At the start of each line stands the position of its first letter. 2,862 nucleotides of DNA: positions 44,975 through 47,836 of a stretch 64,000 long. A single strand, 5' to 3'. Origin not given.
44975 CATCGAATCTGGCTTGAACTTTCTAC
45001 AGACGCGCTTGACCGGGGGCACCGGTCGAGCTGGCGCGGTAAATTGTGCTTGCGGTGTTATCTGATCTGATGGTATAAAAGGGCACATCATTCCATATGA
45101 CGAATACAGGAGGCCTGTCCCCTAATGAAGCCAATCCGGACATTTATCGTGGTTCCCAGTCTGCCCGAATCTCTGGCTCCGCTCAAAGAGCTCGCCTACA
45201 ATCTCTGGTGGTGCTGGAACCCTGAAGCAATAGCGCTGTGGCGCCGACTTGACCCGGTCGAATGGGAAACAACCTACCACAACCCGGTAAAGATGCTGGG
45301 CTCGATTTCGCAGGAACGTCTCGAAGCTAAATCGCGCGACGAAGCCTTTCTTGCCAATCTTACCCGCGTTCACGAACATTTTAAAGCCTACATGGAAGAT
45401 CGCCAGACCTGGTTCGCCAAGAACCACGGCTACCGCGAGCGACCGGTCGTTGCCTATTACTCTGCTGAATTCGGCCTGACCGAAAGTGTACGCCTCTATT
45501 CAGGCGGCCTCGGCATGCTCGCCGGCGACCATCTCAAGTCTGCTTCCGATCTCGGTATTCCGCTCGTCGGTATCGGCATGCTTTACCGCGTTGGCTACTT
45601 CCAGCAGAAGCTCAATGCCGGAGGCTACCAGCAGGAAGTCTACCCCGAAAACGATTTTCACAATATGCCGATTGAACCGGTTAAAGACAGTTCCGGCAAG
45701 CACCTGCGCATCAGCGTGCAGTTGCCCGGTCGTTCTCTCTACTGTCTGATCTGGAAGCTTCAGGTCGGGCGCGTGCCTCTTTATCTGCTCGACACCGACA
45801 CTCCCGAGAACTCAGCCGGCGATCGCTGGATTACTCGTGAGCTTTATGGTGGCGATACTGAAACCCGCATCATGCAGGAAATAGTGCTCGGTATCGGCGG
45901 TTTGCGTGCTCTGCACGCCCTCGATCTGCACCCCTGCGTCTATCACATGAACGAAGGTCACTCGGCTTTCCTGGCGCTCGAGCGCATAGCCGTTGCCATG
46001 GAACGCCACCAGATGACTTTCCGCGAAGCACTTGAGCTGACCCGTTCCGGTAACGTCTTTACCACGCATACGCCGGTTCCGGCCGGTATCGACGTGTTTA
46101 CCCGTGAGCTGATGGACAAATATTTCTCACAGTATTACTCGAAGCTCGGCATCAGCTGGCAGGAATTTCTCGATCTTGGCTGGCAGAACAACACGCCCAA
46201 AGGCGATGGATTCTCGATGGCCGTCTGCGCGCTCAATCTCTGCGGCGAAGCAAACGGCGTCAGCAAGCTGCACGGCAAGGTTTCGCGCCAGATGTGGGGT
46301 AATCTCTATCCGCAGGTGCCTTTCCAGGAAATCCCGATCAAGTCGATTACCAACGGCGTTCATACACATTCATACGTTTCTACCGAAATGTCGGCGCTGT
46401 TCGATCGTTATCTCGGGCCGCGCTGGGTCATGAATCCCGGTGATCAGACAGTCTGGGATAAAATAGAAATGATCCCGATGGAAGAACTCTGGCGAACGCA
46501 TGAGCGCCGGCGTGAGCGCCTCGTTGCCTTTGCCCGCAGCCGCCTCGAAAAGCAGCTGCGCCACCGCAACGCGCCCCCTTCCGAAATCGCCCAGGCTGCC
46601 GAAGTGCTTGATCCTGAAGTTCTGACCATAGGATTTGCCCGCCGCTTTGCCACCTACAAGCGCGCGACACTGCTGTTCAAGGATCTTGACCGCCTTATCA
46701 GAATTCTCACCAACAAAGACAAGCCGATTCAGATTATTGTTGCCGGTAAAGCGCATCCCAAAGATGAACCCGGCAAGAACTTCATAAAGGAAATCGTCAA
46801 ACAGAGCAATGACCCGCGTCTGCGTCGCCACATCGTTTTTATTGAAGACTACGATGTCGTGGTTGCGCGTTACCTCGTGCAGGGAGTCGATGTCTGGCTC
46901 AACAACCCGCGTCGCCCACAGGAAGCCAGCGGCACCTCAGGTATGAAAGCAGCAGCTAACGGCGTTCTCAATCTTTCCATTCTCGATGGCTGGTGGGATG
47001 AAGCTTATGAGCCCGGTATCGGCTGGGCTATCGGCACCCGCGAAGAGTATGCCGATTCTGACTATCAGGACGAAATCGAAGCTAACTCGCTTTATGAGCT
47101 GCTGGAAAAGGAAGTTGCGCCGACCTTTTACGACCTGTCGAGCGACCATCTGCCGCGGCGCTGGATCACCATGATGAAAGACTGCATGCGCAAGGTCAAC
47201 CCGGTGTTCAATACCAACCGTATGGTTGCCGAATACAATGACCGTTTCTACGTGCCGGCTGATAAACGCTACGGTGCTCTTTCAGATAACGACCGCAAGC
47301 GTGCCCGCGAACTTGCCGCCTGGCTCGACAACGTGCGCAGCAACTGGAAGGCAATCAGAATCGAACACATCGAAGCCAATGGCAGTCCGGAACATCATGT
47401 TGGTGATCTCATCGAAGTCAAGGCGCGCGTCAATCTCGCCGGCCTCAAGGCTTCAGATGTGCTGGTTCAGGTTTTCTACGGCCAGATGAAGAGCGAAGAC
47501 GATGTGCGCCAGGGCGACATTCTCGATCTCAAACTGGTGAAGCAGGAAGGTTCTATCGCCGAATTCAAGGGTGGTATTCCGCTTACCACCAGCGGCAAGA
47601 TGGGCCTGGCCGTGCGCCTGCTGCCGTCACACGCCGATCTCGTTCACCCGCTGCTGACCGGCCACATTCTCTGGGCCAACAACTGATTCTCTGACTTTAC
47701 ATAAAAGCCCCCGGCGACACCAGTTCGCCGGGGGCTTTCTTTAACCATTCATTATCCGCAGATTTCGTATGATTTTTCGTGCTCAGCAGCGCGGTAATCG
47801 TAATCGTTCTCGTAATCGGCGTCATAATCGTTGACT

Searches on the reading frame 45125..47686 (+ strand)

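Call 71: search_protein_families(library=pfam, proteins=[window:45125-47686:+], max_evalue=0.000001)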
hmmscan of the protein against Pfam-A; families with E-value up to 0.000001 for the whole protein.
window:45125-47686:+ (853 aa): 2 families
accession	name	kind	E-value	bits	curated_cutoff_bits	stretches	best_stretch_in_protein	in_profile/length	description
PF11897.13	DUF3417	-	1.8e-38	131.7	25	1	13-121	1-108/109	Protein of unknown function (DUF3417)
PF00343.26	Phosphorylase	-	2.8e-30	105.7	27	1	271-622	218-579/713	Carbohydrate phosphorylase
